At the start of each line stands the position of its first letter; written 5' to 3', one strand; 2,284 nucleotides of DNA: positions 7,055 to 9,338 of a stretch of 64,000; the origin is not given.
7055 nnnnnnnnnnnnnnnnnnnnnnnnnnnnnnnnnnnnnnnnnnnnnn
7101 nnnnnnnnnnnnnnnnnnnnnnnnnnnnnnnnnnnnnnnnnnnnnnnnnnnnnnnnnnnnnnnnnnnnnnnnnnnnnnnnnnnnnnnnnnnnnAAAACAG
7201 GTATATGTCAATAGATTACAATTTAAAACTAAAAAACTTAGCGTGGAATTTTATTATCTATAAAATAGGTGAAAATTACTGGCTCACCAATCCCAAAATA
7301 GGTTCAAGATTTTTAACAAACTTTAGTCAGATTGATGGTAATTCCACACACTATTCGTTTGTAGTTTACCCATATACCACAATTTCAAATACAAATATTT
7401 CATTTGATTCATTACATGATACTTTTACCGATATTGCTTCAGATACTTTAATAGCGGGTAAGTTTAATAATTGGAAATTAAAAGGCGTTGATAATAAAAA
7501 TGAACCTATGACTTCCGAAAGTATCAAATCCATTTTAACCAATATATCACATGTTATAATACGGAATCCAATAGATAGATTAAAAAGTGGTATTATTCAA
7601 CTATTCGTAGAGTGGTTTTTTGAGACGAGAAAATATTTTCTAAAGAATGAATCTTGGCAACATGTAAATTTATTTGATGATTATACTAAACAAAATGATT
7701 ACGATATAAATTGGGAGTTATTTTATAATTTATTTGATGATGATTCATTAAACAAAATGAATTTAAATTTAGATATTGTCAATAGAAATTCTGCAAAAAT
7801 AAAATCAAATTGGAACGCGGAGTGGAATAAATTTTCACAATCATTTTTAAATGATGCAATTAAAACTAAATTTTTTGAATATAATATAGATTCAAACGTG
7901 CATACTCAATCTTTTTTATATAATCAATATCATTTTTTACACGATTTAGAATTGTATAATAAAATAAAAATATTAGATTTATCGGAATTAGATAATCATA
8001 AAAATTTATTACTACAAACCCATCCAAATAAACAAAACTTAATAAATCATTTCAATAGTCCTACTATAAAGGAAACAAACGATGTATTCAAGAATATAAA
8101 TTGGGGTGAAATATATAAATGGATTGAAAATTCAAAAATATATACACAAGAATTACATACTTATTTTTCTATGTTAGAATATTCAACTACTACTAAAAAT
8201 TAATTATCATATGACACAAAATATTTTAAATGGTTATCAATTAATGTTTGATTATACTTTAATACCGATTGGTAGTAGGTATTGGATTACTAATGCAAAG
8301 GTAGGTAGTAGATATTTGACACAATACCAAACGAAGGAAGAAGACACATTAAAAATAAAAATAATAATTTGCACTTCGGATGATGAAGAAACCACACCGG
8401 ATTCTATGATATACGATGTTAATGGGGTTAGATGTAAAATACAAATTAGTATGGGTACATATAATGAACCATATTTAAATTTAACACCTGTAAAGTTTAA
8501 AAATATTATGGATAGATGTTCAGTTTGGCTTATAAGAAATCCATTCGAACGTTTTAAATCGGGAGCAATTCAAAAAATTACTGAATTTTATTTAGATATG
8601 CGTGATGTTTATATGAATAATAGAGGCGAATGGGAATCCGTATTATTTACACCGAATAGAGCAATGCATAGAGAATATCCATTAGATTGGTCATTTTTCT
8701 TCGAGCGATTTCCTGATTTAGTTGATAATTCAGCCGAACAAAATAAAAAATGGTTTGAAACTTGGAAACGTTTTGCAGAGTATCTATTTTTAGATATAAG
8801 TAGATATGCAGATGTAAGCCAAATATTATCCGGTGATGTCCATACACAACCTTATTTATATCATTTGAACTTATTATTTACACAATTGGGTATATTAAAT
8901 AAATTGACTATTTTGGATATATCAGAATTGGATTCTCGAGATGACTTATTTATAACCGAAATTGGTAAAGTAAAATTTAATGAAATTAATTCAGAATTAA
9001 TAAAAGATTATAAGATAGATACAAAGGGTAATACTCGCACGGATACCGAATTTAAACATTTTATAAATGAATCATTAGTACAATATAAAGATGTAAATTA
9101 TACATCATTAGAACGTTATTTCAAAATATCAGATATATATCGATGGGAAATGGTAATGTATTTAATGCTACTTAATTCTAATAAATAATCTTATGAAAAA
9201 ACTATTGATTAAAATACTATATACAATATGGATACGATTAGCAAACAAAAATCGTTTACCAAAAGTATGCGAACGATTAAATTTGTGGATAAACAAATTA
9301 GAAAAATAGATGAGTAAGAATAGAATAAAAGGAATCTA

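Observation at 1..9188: Nine-kb block of glycan or nucleotide-sugar modification genes with two tandem paralog pairs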

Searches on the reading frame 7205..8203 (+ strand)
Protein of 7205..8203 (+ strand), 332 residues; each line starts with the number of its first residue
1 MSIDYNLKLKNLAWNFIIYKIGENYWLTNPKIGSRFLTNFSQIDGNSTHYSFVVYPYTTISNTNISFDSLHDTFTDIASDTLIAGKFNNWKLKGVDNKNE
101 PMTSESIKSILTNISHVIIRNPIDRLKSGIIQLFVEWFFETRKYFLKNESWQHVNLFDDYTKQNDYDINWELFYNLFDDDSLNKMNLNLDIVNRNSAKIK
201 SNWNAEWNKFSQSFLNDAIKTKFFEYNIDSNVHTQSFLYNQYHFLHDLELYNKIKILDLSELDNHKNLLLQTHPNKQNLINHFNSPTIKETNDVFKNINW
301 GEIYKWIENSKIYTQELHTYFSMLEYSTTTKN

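Call 8: search_protein_families(library=pfam, max_evalue=0.1, proteins=[window:7205-8203:+])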
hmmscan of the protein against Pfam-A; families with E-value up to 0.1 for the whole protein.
window:7205-8203:+ (332 aa): 0 families

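Call 16: search_protein_families(library=ncbifam, max_evalue=0.01, proteins=[window:7205-8203:+])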
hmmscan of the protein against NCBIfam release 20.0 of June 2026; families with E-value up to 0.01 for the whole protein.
window:7205-8203:+ (332 aa): 0 families

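Call 25: search_solved_structures(query=A1, max_evalue=10, show_alignments=2)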
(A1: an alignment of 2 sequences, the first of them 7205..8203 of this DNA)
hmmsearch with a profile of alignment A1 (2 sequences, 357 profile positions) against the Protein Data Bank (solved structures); distinct sequences matched with E-value up to 10: 3.
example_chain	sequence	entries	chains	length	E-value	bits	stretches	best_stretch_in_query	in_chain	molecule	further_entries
3fdq_A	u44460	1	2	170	0.17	14.1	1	217-318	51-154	Motility gene repressor mogR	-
7x9s_B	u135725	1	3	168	0.19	14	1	218-318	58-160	Motility gene repressor MogR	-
8rd8_CT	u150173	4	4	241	0.95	11.6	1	202-235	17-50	Small ribosomal subunit protein uS3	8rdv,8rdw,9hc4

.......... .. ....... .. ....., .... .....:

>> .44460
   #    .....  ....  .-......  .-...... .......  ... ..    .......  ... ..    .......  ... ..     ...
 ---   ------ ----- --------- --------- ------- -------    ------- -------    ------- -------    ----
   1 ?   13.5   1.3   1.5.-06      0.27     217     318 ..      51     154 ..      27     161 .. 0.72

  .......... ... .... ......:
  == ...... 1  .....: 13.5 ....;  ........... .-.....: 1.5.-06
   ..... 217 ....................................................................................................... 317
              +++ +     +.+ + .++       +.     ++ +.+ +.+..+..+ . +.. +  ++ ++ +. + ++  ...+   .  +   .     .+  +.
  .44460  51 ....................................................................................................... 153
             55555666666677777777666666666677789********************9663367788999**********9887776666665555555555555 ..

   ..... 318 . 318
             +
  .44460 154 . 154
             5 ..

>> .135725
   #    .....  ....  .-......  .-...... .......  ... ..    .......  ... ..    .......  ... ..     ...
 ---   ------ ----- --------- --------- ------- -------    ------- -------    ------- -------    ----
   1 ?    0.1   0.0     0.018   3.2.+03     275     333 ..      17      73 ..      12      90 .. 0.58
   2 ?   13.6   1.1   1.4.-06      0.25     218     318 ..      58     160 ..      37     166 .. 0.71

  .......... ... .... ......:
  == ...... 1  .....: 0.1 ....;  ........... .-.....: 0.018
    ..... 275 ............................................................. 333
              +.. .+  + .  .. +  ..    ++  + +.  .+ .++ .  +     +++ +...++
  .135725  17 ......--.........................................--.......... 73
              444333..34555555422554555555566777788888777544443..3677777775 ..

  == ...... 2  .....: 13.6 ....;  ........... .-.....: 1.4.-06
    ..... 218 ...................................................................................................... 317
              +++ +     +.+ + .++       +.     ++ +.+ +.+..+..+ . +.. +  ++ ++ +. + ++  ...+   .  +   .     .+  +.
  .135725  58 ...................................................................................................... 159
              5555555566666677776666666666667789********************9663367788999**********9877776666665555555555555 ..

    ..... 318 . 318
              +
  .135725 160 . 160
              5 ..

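Call 105: search_protein_families(library=phrogs, max_evalue=0.05, proteins=[window:7205-8203:+])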
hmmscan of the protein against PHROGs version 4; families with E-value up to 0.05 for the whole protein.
window:7205-8203:+ (332 aa): 0 families

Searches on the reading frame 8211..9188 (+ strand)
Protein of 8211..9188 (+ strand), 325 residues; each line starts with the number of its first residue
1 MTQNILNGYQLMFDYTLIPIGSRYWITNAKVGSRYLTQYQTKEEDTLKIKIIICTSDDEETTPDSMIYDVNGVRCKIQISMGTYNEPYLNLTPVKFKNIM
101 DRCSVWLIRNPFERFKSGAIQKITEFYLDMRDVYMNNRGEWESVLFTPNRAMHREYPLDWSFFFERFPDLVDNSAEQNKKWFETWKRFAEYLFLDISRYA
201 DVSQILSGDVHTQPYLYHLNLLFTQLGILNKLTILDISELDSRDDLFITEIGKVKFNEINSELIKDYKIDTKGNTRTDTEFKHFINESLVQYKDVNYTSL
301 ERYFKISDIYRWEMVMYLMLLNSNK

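Call 8: search_protein_families(library=pfam, max_evalue=0.1, proteins=[window:8211-9188:+])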
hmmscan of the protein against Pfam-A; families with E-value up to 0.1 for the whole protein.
window:8211-9188:+ (325 aa): 1 family
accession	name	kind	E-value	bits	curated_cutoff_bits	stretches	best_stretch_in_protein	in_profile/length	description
PF01330.27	RuvA_N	-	0.047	14.2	23.6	0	60-87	11-38/61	RuvA N terminal domain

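Call 16: search_protein_families(library=ncbifam, max_evalue=0.01, proteins=[window:8211-9188:+])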
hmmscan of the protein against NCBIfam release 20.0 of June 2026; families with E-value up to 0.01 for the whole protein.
window:8211-9188:+ (325 aa): 0 families

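Call 28: find_homologous_proteins(query=window:8211-9188:+, max_evalue=0.001)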
Query window:8211-9188:+ (325 aa): 34 proteins with E <= 0.001 among 706 candidates.
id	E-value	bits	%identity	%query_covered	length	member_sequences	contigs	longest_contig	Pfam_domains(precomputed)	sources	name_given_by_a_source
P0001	5.9e-218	741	100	100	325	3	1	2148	-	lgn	-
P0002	7.8e-171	586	78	100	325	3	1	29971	-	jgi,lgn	jgi:hypothetical protein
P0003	1.7e-132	460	61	99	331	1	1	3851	-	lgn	-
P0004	2.2e-127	443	60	99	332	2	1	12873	-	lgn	-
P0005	5.3e-126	438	58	99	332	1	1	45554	-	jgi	jgi:hypothetical protein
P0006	3.0e-122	426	56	99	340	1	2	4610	-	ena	-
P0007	1.5e-121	424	56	100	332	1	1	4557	-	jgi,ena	jgi:hypothetical protein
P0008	2.8e-121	423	56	100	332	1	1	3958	-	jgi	jgi:hypothetical protein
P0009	3.3e-121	423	56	100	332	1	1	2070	-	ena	-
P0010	5.3e-121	422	55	99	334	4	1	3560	-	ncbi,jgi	jgi:hypothetical protein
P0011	1.6e-120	420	56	100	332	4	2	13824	-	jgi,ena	jgi:hypothetical protein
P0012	1.7e-120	420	54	99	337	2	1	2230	-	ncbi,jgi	jgi:hypothetical protein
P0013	1.7e-120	420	56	100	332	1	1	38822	-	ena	-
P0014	2.7e-120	420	55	99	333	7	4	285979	-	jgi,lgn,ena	jgi:hypothetical protein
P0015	1.1e-119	418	55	99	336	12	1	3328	-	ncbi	-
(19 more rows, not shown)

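Call 31: search_solved_structures(query=A3, max_evalue=10, show_alignments=3)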
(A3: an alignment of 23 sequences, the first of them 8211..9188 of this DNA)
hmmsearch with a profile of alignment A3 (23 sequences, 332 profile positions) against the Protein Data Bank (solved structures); distinct sequences matched with E-value up to 10: 3.
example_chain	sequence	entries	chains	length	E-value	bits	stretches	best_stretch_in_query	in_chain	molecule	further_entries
3fdq_A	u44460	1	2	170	0.19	14.1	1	225-295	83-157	Motility gene repressor mogR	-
7x9s_B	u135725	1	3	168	0.27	13.6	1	224-294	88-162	Motility gene repressor MogR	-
8fjg_A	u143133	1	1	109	5.7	9.2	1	258-309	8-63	H12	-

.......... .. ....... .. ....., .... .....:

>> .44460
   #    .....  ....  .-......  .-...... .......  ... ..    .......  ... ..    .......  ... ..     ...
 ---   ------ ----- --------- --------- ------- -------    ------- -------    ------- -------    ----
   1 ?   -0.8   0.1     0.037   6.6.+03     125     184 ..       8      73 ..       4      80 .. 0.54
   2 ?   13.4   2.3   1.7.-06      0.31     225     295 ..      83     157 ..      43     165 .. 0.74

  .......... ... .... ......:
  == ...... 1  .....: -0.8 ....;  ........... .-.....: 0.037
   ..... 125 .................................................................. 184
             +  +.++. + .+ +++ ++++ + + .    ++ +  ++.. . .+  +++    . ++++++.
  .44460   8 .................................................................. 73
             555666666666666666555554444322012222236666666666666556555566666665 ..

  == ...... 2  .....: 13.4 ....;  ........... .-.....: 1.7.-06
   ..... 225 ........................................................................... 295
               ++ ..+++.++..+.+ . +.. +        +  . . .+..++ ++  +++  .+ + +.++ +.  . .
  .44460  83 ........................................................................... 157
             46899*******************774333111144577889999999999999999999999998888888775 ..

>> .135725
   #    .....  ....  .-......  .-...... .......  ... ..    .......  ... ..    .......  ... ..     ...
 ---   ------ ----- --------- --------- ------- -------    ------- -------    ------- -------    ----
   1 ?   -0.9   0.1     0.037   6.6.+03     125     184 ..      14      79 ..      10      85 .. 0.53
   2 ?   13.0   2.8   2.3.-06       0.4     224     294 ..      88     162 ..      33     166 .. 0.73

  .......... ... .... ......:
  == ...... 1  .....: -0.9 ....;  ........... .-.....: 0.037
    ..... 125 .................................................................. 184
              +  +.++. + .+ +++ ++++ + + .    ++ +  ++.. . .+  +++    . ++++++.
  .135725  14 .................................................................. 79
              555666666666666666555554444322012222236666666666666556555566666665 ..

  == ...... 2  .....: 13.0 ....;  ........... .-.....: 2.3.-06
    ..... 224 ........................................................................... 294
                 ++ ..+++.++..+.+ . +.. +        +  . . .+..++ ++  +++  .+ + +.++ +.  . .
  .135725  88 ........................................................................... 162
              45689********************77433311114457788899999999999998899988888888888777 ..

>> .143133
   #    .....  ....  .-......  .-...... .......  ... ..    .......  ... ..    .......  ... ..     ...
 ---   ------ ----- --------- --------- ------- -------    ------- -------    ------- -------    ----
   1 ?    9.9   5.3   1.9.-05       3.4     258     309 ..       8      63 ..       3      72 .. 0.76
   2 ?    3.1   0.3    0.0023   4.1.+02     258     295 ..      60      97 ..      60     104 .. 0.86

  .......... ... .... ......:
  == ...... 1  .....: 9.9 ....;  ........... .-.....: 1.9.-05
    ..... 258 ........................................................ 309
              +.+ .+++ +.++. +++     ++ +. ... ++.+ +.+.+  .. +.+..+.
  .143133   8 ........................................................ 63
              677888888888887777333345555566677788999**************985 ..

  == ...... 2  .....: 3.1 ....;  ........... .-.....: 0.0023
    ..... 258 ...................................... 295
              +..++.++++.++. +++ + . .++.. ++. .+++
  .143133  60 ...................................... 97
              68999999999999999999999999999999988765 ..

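Call 45: predict_structure(alignment_id=A3)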
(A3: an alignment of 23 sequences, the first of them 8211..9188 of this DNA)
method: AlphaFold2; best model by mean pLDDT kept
length: 325 residues; sequences in the alignment: 23
mean_pLDDT: 85.3   pTM: 0.81
mean pLDDT of the five models: 85.3, 83.5, 81.9, 81.0, 80.7
residues with pLDDT >= 90: 141; 70-90: 158; 50-70: 15; < 50: 11
segments of 3 or more residues with pLDDT < 50: 1-9
pLDDT, mean of each block of 10 residues (from residue 1): 41 86 88 77 90 82 86 86 83 92 94 90 92 91 85 92 85 78 95 90 81 85 90 91 90 93 86 81 73 89 88 91 63
secondary structure, 60 per line:
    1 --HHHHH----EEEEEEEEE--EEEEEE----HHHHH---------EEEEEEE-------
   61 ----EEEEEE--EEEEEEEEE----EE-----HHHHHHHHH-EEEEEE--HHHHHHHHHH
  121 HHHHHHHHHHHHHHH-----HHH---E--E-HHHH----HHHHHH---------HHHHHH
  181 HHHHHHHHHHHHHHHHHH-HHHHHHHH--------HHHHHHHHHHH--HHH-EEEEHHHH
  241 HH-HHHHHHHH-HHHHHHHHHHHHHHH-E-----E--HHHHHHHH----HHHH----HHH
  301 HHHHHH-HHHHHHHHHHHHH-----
elements in order: H3-7 E12-20 E23-28 H33-37 E47-53 E65-70 E73-81 H93-101 E103-108 H111-135 H152-155 H160-165 H175-198 H200-207 H216-226 E233-236 H237-242 H244-251 H253-267 H278-285 H290-293 H298-306 H308-320

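Call 47: fold_search(model_id=the predicted structure, library=pdb)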
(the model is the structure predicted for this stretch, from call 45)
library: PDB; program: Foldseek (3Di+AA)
matches with E <= 10: 211; with E <= 0.001: 0
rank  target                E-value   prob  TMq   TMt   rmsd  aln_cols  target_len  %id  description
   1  6c5v_A                4.0e-01  0.04  0.12  0.07  22.4       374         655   11  An anti-gH/gL antibody that neutralizes dual-tropic infection defines a site of vulnerability on Epstein-Barr virus (released 2018-05-02)
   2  6mse_U                1.1e+00  0.04  0.09  0.05  23.1       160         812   11  Cryo-EM structures and dynamics of substrate-engaged human 26S proteasome (released 2018-11-21)
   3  4brp_B                1.3e+00  0.09  0.09  0.08  11.7        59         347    8  Legionella pneumophila NTPDase1 crystal form V (part-open) (released 2013-07-17)
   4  4brd_B                1.3e+00  0.11  0.09  0.08  12.0        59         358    5  Legionella pneumophila NTPDase1 Q193E crystal form II, closed, Mg AMPPNP complex (released 2013-07-17)
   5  4brd_A                1.5e+00  0.18  0.09  0.08   4.4        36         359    6  Legionella pneumophila NTPDase1 Q193E crystal form II, closed, Mg AMPPNP complex (released 2013-07-17)
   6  4br4                  1.5e+00  0.10  0.09  0.08  12.0        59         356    5  Legionella pneumophila NTPDase1 crystal form I, open, apo (released 2013-07-17)
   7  4brg_B                1.5e+00  0.02  0.11  0.10  23.2       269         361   10  Legionella pneumophila NTPDase1 crystal form II (closed) in complex with MG GMPPNP (released 2013-07-17)
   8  8bh3_C                1.5e+00  0.01  0.08  0.05  40.5       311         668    8  DNA-PK Ku80 mediated dimer bound to PAXX (released 2023-06-07)
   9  4bra_B                1.6e+00  0.18  0.09  0.08   4.3        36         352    6  Legionella pneumophila NTPDase1 crystal form II, closed, Mg AMPPNP complex (released 2013-07-17)
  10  8t8f_E                1.6e+00  0.03  0.13  0.13  18.3       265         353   10  Smc5/6 8mer (released 2023-11-15)
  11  6iv8_C                1.6e+00  0.01  0.10  0.05  24.3       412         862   11  the selenomethionine(SeMet)-derived Cas13d binary complex (released 2019-06-19)
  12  9qle                  1.6e+00  0.01  0.09  0.03  22.4       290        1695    9  Human myoferlin (1-1997) in complex with an MSP2N2 lipid nanodisc (15 mol% DOPS, 2 mol% PI(4,5)P2) (released 2025-06-04)
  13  4brc_A                1.7e+00  0.09  0.09  0.08  12.0        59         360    5  Legionella pneumophila NTPDase1 crystal form II, closed, Mg AMPNP complex (released 2013-07-17)
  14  3aar                  1.8e+00  0.06  0.09  0.08  15.4        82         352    7  Crystal structure of Lp1NTPDase from Legionella pneumophila in complex with AMPPNP (released 2010-02-09)
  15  4brk_A                2.0e+00  0.09  0.09  0.08  12.1        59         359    5  Legionella pneumophila NTPDase1 N302Y variant crystal form III (closed) in complex with MG UMPPNP (released 2013-07-17)
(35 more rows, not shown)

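Call 53: search_protein_families(library=pfam, alignment_id=A3, max_evalue=5)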
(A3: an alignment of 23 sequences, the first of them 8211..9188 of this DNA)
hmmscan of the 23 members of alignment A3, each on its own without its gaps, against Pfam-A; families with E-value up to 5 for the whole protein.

A. member 1, window:8211-9188:+ (325 aa): 1 family
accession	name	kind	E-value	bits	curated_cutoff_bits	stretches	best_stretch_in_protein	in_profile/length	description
PF01330.27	RuvA_N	-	0.047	14.2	23.6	1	60-87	11-38/61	RuvA N terminal domain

B. families by the number of members that match (of 23 scanned): 10 families
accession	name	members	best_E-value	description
PF03567.20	Sulfotransfer_2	5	9.8e-05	Sulfotransferase family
PF06725.17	3D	2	0.12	3D domain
PF16994.11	Glyco_trans_4_5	2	0.2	Glycosyl-transferase family 4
PF25718.1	Mycobacteriophage_73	1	0.016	Mycobacteriophage L5 gene 73 protein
PF05714.16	PFam54_60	1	0.034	Borrelia Bbcrasp-1 domain containing protein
PF01142.23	TruD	1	0.034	tRNA pseudouridine synthase D (TruD)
PF01330.27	RuvA_N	1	0.047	RuvA N terminal domain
PF02173.22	pKID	1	0.071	pKID domain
PF14908.11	HU-CCDC81_euk_1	1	0.13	CCDC81 eukaryotic HU domain 1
PF08465.15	Herpes_TK_C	1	0.32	Thymidine kinase from Herpesvirus C-terminal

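Call 91: search_dna_similar(query=window:8211-9188:+, collection=phages, mode=protein, max_evalue=0.01, max_rows=10)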
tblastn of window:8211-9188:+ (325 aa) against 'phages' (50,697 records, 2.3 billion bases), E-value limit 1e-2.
No match.

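Call 95: find_related_loci(query=A3, collection=viral_contigs, flank=10000)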
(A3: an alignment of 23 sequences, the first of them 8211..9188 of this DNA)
Query A3 (325 aa) in viral_contigs; peptide patterns used: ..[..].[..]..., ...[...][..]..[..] (x = any residue, [..] = any of these).
108 stretches matched a pattern; 1 encode a relative of the query (tblastn E <= 1e-3); 1 distinct loci.
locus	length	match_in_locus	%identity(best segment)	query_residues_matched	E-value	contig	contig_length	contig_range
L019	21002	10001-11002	42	6-321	1e-75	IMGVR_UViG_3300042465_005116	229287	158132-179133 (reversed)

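Call 100: find_related_loci(query=A3, collection=genome_contigs, flank=8000)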
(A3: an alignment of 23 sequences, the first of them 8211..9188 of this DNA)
Query A3 (325 aa) in genome_contigs; peptide patterns used: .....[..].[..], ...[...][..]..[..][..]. (x = any residue, [..] = any of these).
17 stretches matched a pattern, but none encodes a relative of the query by tblastn (E <= 1e-3).

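Call 105: search_protein_families(library=phrogs, max_evalue=0.05, proteins=[window:8211-9188:+, L019:4120-4932:+])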
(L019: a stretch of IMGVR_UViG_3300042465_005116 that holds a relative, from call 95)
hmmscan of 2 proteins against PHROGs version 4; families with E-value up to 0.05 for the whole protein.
window:8211-9188:+ (325 aa): 0 families

L019:4120-4932:+ (270 aa): 2 families
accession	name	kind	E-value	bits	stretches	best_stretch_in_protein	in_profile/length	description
phrog_20623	-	unknown function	0.011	16.6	1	176-228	59-110/236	-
phrog_35060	-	unknown function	0.02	15.8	1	151-208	33-85/164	-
